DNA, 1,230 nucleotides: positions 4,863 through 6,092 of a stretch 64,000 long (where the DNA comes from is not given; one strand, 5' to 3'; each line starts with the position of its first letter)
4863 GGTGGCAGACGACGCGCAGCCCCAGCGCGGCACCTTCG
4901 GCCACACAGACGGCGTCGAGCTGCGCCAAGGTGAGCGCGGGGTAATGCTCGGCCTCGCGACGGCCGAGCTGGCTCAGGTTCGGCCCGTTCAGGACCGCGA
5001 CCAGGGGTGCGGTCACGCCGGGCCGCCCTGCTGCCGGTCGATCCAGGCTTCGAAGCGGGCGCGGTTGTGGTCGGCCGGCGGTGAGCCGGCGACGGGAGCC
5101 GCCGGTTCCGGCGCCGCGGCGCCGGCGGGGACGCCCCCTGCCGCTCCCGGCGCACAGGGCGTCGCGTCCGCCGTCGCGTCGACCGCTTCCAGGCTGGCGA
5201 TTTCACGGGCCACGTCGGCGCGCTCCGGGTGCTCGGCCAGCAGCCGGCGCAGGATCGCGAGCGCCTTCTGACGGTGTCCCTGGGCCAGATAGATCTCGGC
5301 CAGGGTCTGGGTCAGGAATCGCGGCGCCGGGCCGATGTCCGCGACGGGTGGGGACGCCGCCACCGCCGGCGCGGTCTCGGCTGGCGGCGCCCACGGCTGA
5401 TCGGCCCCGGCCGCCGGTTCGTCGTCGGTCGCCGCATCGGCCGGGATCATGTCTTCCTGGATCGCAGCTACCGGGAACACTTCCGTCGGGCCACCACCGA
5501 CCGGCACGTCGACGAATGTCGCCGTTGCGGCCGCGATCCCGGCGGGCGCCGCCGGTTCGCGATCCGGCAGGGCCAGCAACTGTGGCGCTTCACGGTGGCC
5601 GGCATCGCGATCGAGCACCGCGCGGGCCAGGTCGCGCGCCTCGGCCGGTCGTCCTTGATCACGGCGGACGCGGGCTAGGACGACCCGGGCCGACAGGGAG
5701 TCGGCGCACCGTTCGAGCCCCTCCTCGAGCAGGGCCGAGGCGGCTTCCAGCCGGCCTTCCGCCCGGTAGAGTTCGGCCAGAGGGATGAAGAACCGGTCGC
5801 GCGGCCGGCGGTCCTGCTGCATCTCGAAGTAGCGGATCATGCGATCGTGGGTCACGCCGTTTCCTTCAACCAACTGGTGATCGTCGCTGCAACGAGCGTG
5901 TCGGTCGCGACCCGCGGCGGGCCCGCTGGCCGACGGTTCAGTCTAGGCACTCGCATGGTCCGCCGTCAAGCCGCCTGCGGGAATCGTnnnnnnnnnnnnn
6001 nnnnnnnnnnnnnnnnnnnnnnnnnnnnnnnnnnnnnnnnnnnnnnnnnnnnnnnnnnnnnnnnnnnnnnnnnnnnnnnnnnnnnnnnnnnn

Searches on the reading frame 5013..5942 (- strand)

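Call 32: search_protein_families(library=pfam, proteins=[window:5013-5942:-], max_evalue=0.001)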
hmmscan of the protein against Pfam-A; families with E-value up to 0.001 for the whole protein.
window:5013-5942:- (309 aa): 12 families
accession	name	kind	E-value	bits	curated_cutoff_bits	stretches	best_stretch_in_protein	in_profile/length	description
PF13428.12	TPR_14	-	1.9e-12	46.9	23.5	2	211-249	4-42/44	Tetratricopeptide repeat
PF14559.12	TPR_19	-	2.2e-09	38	25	2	213-249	30-66/68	Tetratricopeptide repeat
PF07721.20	TPR_4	-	2.2e-09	37.5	27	0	84-108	2-26/26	Tetratricopeptide repeat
PF13424.12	TPR_12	-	1.2e-07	32.2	30.1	1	55-112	9-74/77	Tetratricopeptide repeat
PF13432.12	TPR_16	-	5.5e-07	30.4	32.7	1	55-115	3-63/65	Tetratricopeptide repeat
PF13176.12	TPR_7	-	1.2e-06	28.6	27.9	0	214-242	5-33/36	Tetratricopeptide repeat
PF13174.12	TPR_6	-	2e-06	28.5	26.3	0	214-240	6-32/33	Tetratricopeptide repeat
PF17874.7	TPR_MalT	-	2.4e-06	27.5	45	0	53-106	126-184/336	MalT-like TPR region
PF07719.23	TPR_2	-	5.6e-06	26.5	27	0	213-240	6-33/34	Tetratricopeptide repeat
PF13374.12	TPR_10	-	1.5e-05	25.3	27.5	0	83-111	2-30/42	Tetratricopeptide repeat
PF12895.13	ANAPC3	-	2.8e-05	24.8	27.2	0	43-105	19-78/82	Anaphase-promoting complex, cyclosome, subunit 3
PF13181.12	TPR_8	-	3.1e-05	24.2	25.7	0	55-79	7-31/34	Tetratricopeptide repeat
